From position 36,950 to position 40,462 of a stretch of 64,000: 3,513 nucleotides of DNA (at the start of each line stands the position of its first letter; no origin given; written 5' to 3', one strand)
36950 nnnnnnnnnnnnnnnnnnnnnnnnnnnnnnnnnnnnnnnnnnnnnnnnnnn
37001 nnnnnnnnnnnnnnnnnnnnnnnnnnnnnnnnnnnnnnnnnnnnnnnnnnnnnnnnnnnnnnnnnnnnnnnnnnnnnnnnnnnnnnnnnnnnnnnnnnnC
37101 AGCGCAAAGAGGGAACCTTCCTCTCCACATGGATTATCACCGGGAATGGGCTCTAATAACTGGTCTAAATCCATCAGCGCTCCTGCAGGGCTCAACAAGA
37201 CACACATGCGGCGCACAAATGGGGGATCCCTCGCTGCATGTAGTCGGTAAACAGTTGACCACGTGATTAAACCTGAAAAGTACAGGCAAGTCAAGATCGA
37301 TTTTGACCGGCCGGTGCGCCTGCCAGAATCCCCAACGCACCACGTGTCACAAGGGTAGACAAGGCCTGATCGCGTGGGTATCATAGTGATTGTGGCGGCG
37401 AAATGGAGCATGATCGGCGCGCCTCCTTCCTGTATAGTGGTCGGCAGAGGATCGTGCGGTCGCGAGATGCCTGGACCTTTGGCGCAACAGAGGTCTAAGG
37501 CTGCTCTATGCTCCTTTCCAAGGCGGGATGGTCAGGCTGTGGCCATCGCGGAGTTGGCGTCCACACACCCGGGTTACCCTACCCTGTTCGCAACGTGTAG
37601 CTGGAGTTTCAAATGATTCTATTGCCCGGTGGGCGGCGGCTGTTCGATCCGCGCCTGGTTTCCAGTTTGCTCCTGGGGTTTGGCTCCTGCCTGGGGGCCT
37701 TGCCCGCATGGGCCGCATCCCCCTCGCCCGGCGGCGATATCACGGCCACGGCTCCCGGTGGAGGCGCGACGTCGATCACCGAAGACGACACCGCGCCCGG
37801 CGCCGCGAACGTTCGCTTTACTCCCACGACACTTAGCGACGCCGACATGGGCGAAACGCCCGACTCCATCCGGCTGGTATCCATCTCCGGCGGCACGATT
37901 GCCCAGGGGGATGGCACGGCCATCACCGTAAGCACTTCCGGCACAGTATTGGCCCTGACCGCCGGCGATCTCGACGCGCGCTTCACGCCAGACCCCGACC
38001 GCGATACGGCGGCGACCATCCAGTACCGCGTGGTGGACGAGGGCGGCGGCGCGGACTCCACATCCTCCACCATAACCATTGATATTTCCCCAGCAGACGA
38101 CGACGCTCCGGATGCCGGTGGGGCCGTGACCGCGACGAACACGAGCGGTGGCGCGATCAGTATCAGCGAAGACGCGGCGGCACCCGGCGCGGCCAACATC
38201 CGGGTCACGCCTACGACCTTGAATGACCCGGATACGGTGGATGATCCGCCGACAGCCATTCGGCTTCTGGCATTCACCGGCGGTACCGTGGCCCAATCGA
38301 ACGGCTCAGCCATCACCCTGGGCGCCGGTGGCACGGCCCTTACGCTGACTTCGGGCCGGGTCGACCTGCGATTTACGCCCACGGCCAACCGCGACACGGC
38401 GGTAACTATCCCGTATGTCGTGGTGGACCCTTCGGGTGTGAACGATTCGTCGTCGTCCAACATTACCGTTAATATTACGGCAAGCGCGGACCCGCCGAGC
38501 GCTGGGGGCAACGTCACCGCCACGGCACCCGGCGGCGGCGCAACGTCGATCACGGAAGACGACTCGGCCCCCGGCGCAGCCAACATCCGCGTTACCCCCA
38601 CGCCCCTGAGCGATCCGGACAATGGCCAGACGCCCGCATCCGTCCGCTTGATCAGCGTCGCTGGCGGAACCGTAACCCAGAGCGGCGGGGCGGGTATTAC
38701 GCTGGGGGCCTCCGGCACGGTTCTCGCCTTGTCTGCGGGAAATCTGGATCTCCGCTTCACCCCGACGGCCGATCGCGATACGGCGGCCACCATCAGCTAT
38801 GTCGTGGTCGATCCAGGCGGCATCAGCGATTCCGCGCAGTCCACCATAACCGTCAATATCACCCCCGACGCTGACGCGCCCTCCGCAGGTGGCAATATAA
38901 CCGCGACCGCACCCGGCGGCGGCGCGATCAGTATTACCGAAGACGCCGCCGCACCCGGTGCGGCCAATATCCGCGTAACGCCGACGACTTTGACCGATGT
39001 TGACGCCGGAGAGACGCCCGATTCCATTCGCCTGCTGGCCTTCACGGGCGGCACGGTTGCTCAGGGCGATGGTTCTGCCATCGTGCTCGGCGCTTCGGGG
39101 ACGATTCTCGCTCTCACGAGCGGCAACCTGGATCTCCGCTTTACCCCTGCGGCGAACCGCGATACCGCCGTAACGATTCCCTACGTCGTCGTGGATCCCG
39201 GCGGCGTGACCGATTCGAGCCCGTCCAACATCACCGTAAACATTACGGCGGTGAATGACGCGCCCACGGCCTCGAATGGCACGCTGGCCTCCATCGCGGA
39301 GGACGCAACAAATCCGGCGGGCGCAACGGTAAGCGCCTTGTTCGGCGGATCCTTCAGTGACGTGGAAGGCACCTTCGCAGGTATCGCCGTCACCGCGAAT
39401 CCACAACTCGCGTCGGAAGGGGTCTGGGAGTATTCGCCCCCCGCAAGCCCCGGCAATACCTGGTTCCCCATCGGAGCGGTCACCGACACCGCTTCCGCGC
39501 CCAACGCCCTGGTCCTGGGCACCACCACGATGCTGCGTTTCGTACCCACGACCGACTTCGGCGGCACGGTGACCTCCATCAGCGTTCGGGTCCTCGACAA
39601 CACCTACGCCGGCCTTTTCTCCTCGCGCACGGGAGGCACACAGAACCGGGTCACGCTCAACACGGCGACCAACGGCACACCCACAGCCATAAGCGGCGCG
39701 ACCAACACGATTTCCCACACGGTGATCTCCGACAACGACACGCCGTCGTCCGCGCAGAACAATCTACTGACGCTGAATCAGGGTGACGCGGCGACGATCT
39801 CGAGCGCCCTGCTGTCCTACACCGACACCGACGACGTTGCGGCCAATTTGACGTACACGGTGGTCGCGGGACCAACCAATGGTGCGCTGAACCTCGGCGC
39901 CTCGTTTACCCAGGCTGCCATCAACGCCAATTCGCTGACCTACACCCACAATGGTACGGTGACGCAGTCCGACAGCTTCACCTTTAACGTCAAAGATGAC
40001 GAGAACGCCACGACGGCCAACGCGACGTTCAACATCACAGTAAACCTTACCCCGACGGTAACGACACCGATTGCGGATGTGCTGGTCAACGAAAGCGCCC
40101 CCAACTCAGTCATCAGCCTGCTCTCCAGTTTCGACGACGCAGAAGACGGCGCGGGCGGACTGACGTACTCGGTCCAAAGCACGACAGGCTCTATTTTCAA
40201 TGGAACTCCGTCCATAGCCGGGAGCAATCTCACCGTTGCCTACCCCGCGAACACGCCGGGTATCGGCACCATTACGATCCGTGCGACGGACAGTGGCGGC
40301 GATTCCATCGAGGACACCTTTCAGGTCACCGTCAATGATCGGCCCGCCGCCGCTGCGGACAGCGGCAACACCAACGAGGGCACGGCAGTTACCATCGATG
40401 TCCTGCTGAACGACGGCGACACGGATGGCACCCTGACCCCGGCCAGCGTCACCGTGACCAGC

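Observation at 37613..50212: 12.6-kb gene for a 4199-aa surface protein with a long EF-hand/dockerin-like calcium-loop array, transcribed divergently from tssA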

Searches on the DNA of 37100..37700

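Call 72: search_rna_families(source=window, start=37100, end=37700, threshold=evalue, max_evalue=1)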
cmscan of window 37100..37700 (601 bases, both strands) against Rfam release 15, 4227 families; matches with E-value up to 1: 0.
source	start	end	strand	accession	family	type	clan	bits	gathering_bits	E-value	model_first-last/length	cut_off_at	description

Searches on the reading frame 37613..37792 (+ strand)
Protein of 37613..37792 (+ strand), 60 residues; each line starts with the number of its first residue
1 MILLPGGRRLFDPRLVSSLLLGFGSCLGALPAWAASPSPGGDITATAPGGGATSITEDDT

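Call 10: search_protein_families(library=ncbifam, proteins=[window:37613-37792:+], max_evalue=10)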
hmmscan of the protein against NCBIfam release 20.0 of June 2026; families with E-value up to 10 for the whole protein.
seq(60 aa): 0 families

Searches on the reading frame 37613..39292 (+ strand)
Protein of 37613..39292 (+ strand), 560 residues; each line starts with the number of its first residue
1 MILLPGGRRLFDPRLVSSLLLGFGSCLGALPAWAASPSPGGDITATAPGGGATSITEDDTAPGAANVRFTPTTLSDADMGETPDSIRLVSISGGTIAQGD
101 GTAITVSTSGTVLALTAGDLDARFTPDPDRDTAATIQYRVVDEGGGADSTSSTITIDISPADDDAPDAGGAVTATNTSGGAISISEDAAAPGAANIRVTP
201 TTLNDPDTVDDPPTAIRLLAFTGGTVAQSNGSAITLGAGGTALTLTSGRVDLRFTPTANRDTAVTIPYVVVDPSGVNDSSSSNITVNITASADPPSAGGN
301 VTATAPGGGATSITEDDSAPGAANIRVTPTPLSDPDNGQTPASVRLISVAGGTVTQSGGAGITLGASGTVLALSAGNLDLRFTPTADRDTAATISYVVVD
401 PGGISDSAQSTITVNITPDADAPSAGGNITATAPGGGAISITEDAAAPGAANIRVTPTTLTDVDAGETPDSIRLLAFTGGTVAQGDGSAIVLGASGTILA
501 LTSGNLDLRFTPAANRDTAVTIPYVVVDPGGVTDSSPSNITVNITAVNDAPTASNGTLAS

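Call 22: search_protein_families(library=pfam, proteins=[window:37613-39292:+], max_evalue=0.01)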
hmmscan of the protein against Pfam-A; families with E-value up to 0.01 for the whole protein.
window:37613-39292:+ (560 aa): 2 families
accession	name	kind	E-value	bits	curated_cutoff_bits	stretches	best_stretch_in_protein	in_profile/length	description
PF17892.7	Cadherin_5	-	2.5e-09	37.3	26.5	0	107-156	49-97/98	Cadherin-like domain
PF17963.7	Big_9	-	8.6e-05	23.8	23.6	0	333-413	28-89/89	Bacterial Ig domain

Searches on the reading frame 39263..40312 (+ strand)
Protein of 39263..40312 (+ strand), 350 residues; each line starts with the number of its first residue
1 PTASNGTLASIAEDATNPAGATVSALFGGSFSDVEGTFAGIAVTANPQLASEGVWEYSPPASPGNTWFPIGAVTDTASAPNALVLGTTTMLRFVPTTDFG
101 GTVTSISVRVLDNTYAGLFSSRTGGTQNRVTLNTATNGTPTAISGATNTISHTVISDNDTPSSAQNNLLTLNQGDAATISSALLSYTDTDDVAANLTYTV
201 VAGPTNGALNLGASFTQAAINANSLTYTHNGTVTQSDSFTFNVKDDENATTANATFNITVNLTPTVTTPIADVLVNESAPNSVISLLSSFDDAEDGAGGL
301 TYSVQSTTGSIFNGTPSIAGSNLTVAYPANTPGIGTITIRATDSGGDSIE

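Call 22: search_protein_families(library=pfam, proteins=[window:39263-40312:+], max_evalue=0.01)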
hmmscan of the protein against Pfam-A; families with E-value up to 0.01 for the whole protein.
window:39263-40312:+ (350 aa): 2 families
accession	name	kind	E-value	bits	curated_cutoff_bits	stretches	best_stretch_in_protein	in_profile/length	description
PF16184.11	Cadherin_3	-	4e-20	72.2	25.5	1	162-260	2-106/106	Cadherin-like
PF17963.7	Big_9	-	3.6e-08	34.6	23.6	1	158-259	1-89/89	Bacterial Ig domain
